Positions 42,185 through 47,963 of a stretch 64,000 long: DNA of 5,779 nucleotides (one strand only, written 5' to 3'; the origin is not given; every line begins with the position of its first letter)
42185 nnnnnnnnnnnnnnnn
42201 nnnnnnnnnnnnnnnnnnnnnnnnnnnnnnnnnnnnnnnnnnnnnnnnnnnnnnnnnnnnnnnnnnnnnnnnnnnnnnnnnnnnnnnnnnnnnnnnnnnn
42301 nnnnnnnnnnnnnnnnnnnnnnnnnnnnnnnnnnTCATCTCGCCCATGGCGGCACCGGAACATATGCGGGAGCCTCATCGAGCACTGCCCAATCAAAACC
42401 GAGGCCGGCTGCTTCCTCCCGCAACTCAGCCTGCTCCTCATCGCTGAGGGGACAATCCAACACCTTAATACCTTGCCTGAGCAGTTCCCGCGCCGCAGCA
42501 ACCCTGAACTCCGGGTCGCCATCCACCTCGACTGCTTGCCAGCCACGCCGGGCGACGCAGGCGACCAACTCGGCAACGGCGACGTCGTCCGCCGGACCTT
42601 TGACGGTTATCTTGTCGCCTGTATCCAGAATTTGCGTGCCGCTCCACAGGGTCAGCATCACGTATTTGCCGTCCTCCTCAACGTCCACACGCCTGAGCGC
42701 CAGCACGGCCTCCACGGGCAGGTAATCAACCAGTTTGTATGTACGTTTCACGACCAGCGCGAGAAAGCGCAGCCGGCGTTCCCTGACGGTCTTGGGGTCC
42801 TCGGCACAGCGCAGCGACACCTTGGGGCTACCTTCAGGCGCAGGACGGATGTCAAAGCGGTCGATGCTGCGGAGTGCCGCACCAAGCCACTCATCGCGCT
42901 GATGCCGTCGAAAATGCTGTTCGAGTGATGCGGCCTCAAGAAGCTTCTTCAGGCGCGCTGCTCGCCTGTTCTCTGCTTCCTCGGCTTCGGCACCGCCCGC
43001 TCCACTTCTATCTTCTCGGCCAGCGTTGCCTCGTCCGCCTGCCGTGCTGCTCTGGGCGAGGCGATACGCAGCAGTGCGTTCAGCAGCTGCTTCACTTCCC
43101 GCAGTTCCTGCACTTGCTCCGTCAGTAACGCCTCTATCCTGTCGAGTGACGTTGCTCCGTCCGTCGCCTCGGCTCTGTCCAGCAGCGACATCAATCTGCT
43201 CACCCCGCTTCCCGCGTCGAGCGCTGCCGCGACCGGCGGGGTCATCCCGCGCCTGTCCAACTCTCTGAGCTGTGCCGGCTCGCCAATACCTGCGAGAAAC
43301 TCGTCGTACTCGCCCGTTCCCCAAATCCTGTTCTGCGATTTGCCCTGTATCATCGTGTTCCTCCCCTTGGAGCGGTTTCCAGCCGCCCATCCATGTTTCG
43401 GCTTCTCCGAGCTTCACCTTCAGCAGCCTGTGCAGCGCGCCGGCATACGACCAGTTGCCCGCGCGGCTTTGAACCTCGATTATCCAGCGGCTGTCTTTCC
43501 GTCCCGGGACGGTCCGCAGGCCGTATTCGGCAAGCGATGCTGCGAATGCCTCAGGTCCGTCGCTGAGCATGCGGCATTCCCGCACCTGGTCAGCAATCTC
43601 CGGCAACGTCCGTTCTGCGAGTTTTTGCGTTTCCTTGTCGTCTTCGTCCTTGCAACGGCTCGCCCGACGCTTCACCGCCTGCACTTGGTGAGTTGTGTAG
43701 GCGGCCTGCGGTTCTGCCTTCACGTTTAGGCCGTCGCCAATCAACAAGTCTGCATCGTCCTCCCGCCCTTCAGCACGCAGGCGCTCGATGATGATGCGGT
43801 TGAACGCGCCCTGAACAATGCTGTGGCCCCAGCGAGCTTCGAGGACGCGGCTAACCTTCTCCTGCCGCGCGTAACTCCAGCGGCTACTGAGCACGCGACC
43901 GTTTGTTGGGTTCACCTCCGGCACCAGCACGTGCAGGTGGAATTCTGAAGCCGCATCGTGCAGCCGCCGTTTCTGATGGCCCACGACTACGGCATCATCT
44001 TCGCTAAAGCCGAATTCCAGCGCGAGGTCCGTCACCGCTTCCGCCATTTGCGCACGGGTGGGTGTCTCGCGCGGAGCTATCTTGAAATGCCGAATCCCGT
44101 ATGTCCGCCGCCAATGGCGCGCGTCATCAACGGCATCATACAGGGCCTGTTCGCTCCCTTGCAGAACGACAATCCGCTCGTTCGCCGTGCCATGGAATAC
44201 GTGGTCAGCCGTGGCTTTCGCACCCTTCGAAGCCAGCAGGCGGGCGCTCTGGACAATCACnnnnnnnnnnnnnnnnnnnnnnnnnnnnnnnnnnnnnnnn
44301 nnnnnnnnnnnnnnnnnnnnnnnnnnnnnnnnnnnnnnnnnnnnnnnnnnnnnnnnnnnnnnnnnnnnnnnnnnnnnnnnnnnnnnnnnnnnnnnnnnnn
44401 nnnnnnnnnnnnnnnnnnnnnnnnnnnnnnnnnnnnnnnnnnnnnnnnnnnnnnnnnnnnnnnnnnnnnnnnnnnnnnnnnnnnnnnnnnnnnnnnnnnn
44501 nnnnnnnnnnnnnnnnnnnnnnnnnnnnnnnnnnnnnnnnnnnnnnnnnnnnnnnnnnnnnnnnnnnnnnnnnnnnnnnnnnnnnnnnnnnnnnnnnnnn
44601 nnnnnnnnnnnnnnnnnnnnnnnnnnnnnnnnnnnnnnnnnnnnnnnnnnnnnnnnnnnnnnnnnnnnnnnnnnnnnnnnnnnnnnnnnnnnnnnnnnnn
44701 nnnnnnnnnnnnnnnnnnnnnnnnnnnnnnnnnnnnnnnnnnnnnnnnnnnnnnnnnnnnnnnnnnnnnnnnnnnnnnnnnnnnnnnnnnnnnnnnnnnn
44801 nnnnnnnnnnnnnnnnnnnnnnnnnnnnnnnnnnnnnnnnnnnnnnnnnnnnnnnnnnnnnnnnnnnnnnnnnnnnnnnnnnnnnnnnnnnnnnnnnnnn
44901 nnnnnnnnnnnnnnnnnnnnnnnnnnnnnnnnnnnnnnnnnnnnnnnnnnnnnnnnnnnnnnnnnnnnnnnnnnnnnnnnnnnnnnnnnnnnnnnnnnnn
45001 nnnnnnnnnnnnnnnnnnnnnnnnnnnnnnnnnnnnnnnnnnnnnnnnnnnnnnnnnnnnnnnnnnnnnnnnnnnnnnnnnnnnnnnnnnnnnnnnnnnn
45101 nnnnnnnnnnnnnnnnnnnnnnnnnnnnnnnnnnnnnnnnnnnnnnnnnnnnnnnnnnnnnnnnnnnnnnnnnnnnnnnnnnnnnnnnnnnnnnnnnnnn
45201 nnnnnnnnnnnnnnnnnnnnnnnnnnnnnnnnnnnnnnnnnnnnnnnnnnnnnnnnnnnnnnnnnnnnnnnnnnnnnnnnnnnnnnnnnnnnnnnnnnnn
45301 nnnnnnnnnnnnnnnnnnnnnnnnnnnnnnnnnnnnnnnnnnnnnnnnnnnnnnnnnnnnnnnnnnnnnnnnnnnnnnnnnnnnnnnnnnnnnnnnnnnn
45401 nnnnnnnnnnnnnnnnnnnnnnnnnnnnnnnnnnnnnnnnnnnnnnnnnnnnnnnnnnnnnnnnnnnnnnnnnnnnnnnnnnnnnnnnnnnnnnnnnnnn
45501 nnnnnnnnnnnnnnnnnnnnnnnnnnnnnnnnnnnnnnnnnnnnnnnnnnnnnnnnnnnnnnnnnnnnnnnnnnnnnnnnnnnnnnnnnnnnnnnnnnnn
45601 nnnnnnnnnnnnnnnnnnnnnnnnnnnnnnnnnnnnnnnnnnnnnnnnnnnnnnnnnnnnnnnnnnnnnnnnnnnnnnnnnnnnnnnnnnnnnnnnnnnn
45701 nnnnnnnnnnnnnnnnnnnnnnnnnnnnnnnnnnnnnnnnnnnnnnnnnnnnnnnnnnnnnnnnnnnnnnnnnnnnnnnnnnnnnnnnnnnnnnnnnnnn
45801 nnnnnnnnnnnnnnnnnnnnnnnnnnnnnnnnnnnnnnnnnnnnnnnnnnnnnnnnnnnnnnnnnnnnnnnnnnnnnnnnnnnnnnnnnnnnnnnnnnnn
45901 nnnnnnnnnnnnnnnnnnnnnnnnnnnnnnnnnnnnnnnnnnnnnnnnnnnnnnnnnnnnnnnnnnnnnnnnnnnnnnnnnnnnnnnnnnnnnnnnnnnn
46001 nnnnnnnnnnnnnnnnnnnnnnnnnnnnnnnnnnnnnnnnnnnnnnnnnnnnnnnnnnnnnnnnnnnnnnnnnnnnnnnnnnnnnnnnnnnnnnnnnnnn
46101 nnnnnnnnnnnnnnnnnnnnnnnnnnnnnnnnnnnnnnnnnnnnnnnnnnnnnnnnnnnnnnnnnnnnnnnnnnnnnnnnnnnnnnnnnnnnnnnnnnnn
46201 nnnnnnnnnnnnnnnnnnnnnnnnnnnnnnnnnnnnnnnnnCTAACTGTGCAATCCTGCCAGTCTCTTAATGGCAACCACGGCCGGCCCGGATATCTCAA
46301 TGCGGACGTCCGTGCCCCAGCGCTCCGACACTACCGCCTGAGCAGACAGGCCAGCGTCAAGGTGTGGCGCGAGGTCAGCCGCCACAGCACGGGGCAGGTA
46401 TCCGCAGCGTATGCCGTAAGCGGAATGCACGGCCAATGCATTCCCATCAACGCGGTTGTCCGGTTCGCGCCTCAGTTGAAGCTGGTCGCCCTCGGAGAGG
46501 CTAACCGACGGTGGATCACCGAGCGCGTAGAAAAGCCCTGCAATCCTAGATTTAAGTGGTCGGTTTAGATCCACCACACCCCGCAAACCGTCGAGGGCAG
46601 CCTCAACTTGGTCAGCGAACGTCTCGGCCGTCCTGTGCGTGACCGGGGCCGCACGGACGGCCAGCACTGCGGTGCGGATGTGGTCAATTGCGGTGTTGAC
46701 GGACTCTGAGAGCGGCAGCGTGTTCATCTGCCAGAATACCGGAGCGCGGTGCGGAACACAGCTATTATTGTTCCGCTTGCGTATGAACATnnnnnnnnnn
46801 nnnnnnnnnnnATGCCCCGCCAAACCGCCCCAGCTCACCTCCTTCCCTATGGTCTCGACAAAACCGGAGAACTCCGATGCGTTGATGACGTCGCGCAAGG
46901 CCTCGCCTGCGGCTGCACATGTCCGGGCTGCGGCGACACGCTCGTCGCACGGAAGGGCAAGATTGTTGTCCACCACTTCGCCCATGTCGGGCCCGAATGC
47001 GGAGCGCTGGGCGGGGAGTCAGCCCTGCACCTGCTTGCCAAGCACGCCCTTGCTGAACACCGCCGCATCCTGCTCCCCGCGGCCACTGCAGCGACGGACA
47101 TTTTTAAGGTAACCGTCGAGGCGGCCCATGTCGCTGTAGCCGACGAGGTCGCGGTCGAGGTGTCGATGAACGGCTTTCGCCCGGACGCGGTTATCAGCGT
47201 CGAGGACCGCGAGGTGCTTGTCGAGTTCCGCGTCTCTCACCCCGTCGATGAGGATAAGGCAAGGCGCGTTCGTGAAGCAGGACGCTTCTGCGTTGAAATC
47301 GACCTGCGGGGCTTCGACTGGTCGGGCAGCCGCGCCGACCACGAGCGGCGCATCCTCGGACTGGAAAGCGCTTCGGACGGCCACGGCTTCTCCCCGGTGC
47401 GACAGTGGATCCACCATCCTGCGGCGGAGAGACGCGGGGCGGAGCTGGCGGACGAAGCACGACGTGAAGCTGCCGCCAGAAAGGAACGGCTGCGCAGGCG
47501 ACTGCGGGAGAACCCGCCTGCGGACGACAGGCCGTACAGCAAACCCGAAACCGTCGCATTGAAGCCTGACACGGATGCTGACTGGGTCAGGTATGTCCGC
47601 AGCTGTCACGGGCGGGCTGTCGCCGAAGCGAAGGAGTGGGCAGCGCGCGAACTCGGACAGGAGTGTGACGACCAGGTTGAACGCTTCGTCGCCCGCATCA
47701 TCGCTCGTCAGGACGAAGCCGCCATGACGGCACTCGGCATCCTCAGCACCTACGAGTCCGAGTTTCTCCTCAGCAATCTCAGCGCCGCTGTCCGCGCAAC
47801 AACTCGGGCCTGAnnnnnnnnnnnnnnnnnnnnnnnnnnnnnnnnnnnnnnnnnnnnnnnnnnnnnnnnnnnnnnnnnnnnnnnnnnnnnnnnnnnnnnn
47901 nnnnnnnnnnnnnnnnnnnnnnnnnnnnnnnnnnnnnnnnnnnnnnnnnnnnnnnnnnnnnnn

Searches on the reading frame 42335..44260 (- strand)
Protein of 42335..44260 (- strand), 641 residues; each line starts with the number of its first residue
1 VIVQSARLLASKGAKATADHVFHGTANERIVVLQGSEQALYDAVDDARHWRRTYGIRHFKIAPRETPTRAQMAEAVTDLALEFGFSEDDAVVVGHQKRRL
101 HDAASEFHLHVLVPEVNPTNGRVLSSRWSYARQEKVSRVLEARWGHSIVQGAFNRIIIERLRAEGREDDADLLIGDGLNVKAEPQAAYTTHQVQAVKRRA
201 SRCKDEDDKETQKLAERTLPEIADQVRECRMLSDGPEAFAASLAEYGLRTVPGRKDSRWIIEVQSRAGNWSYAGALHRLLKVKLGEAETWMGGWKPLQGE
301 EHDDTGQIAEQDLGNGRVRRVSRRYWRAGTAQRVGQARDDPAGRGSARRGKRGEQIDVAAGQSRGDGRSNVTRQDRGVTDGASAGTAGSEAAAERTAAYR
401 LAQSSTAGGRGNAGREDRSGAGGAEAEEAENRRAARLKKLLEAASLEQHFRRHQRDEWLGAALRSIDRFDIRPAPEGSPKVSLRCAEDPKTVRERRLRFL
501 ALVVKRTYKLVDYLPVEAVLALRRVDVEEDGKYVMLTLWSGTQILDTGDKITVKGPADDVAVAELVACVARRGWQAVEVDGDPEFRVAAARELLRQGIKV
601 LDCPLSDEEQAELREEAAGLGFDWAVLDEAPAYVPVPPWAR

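Call 22: search_protein_families(library=pfam, proteins=[window:42335-44260:-], max_evalue=0.001)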
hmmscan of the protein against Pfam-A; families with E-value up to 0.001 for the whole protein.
window:42335-44260:- (641 aa): 2 families
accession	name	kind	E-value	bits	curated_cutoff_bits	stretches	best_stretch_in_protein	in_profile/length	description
PF18821.6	LPD7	-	3.2e-11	43.5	27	1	540-616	17-90/92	Large polyvalent protein-associated domain 7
PF03432.20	Relaxase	-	4.9e-10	40.2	24.6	1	60-145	51-131/132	MobA/VirD2-like, nuclease domain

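Call 44: search_protein_families(library=ncbifam, proteins=[window:42335-44260:-], max_evalue=0.001)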
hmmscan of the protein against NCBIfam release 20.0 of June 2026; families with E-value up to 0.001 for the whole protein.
window:42335-44260:- (641 aa): 1 family
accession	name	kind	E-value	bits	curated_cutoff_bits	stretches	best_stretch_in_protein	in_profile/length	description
NF041893.1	TraI_MobP_relax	equivalog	5.4e-09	35.5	250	1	63-565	80-493/502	TraI/MobA(P) family conjugative relaxase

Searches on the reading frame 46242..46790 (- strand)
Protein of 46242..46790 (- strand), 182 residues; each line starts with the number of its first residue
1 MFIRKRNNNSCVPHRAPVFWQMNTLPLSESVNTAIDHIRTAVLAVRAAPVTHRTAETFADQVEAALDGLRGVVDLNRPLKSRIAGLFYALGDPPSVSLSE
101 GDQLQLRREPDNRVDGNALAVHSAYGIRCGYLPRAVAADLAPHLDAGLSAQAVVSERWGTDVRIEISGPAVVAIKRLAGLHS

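Call 22: search_protein_families(library=pfam, proteins=[window:46242-46790:-], max_evalue=0.001)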
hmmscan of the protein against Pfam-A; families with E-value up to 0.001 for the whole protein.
window:46242-46790:- (182 aa): 1 family
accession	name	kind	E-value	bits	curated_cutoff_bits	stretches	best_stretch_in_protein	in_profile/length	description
PF08797.16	HIRAN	-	1.3e-10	41.4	24.7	1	84-155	9-78/96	HIRAN domain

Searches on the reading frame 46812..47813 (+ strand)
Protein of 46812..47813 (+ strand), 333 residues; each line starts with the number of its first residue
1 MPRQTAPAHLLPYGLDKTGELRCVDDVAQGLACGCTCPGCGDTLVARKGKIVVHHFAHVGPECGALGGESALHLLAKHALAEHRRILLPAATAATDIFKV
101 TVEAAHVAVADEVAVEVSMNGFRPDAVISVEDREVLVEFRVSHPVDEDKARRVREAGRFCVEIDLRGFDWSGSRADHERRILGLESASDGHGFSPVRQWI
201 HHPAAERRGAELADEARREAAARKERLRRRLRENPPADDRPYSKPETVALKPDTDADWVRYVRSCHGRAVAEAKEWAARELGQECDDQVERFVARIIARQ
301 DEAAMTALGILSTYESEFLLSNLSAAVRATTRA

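Call 22: search_protein_families(library=pfam, proteins=[window:46812-47813:+], max_evalue=0.001)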
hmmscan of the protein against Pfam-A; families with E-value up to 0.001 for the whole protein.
window:46812-47813:+ (333 aa): 1 family
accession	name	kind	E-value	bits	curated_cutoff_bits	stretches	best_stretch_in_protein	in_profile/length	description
PF25164.1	CoiA_N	-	2.1e-05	24.4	26.3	1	36-59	19-42/50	Competence protein CoiA, N-terminal domain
